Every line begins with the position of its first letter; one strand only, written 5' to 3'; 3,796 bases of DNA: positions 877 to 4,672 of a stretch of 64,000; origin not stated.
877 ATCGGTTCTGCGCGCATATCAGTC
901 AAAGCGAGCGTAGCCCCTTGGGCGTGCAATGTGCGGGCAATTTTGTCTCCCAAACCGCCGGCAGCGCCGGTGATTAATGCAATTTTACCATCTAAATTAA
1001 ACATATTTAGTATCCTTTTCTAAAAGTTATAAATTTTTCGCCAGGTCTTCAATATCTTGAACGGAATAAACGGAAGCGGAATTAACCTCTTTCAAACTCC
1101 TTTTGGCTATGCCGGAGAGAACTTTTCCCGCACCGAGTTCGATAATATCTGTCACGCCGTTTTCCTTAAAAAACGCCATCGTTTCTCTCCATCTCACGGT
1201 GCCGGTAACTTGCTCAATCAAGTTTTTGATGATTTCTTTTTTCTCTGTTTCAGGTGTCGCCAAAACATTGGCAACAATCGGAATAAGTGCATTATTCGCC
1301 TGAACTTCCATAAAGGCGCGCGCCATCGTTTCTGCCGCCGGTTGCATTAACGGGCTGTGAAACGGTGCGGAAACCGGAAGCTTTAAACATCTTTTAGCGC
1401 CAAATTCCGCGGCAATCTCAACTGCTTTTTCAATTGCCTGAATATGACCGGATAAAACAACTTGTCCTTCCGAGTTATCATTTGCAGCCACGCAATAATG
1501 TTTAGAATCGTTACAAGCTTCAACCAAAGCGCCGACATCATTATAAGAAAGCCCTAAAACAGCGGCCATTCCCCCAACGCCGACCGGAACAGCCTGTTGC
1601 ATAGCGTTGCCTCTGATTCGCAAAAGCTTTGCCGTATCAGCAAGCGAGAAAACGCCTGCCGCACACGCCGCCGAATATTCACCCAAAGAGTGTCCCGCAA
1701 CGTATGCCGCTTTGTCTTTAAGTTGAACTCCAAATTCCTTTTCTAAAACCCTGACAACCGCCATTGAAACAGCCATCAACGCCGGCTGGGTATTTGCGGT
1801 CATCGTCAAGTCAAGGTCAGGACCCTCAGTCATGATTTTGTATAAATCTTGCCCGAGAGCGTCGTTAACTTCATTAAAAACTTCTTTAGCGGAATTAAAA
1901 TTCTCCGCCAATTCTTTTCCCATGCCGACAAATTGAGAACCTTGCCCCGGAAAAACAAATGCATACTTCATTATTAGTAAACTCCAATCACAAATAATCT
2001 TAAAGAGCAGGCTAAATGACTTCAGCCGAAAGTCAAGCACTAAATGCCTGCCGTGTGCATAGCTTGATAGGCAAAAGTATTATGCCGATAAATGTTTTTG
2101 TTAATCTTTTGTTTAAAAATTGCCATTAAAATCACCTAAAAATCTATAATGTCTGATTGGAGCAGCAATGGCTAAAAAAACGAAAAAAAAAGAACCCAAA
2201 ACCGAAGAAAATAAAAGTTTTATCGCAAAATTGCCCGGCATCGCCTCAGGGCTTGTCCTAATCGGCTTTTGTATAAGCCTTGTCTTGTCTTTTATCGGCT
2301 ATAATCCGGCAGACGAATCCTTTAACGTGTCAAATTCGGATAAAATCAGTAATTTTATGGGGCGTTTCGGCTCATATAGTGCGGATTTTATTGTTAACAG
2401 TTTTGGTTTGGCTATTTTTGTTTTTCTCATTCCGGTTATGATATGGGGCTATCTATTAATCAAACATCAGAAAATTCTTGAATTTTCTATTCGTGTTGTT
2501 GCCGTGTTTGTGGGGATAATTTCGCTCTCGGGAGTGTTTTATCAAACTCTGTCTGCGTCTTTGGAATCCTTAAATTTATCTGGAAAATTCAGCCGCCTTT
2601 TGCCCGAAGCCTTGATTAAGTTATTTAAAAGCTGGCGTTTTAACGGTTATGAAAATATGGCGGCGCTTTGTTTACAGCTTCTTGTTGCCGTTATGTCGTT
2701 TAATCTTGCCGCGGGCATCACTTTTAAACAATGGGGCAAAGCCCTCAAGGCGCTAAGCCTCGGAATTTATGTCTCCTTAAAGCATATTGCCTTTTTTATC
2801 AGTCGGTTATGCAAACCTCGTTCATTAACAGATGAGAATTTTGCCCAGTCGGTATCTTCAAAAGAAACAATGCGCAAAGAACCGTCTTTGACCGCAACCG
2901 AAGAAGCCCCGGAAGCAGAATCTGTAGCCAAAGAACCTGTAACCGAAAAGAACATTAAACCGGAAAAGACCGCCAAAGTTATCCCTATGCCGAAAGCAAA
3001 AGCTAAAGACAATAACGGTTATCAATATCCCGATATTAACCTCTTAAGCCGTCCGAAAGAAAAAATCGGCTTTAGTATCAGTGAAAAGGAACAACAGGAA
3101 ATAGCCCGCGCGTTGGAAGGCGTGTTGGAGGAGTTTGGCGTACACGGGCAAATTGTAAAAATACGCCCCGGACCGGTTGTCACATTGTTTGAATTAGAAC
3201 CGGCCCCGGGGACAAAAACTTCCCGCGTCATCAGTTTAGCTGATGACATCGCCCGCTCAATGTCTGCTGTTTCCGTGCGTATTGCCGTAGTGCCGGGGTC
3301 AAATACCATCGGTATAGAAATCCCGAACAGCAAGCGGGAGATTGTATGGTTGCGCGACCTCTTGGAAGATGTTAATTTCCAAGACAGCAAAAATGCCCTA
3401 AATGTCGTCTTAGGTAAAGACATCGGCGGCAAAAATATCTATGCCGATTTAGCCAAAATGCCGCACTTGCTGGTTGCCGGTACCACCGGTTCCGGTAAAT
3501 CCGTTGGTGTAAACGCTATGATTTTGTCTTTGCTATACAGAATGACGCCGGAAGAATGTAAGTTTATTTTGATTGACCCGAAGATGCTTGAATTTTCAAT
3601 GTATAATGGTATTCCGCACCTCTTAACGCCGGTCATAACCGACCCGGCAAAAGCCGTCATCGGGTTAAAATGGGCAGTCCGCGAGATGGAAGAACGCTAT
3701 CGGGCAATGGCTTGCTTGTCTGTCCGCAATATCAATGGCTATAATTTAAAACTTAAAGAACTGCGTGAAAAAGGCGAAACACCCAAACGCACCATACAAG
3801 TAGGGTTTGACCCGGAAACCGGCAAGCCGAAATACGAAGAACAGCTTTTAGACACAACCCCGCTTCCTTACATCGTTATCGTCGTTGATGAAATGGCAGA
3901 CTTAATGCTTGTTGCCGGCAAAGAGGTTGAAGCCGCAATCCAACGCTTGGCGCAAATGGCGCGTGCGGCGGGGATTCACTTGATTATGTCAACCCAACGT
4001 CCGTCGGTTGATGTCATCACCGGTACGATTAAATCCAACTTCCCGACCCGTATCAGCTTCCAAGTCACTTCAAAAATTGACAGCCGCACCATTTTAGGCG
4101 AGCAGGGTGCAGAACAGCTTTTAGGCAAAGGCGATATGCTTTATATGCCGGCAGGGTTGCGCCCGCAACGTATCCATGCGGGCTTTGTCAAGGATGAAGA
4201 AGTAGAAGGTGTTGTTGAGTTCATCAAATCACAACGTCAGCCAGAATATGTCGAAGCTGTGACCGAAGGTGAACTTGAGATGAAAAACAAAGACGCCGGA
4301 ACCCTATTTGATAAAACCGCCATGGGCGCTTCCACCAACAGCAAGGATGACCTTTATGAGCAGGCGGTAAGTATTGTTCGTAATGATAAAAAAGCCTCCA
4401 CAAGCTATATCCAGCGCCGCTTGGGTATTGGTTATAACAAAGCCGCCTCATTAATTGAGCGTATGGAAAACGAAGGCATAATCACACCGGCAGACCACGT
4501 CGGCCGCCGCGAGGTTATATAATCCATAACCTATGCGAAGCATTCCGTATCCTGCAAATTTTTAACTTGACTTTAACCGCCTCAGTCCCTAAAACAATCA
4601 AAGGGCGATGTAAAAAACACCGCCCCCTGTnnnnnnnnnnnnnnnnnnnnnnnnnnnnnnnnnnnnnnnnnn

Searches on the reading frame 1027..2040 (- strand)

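Call 16: search_protein_families(library=ncbifam, proteins=[window:1027-2040:-], max_evalue=0.00001)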
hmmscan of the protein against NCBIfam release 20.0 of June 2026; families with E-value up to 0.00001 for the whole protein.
window:1027-2040:- (337 aa): 8 families
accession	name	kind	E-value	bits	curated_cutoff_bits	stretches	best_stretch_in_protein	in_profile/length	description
TIGR00128.1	fabD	equivalog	1.7e-92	309.9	260.9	1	24-316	1-287/290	ACP S-malonyltransferase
TIGR03131.1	malonate_mdcH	equivalog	1.6e-64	218.2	297.9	1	26-334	1-294/297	malonate decarboxylase subunit epsilon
NF045894.1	PKS_plus_SDR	equivalog_domain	1.2e-53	182.2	1740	1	25-318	531-816/1515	type I polyketide synthase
TIGR02813.1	omega_3_PfaA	subfamily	6.1e-37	126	1010.1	1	25-320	580-884/2582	polyketide-type polyunsaturated fatty acid synthase PfaA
NF037940.1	PKS_MbtD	equivalog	5e-19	67.9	1150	1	25-308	91-366/978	mycobactin polyketide synthase MbtD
NF037941.1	PKS_NbtC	equivalog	2e-18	65.8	1150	1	25-308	96-376/1027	nocobactin polyketide synthase NbtC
NF041183.1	Pks2_ls1_myc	equivalog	4.4e-14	50.3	2400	1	28-309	535-807/2086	sulfolipid-1 biosynthesis phthioceranic/hydroxyphthioceranic acid synthase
NF040607.1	mycolic_Pks13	equivalog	2.1e-12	45.3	2100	1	27-302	666-940/1680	polyketide synthase Pks13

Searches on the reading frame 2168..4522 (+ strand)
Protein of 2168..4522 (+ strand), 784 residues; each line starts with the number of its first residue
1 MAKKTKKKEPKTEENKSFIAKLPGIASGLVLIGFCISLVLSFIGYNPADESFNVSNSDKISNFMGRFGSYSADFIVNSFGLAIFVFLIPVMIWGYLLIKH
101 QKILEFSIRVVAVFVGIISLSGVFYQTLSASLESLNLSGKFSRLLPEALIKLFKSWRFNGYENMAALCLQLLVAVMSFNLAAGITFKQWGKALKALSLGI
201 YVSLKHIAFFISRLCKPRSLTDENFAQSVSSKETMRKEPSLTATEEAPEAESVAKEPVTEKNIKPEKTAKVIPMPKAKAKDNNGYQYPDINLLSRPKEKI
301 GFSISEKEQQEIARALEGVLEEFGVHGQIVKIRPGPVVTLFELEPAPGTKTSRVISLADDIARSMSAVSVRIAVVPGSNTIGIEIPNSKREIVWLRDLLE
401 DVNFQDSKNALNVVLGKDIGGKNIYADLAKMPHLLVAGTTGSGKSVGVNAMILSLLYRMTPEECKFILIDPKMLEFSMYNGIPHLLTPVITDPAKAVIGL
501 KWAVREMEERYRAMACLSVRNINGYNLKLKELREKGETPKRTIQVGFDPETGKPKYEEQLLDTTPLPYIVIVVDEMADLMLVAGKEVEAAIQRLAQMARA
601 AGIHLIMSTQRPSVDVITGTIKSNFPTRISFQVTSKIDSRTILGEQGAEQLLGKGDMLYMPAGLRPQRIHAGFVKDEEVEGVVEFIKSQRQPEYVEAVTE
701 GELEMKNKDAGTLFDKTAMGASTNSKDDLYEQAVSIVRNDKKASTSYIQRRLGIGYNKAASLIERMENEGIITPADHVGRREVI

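Call 16: search_protein_families(library=ncbifam, proteins=[window:2168-4522:+], max_evalue=0.00001)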
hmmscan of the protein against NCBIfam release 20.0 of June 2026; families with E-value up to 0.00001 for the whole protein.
window:2168-4522:+ (784 aa): 6 families
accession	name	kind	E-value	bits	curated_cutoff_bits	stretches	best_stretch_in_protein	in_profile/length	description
NF007615.0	PRK10263.1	equivalog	3.3e-162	542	1566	1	287-784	866-1349/1355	DNA translocase FtsK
TIGR03928.1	T7_EssCb_Firm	equivalog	3.2e-29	101.2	778.4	1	407-651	442-661/1296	type VII secretion protein EssC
TIGR03924.1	T7SS_EccC_a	equivalog_domain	2.2e-21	76.3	509.15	2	561-661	557-655/673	type VII secretion protein EccCa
NF041214.1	plasmid_TraB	equivalog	1e-14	54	800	1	559-645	338-421/639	plasmid transfer protein TraB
TIGR03925.1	T7SS_EccC_b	equivalog_domain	7.3e-13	47.6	346.55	1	406-473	335-403/564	type VII secretion protein EccCb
NF042943.1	HerA_antiphage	equivalog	1.3e-06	27.3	800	0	586-642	457-511/566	anti-phage-associated helicase HerA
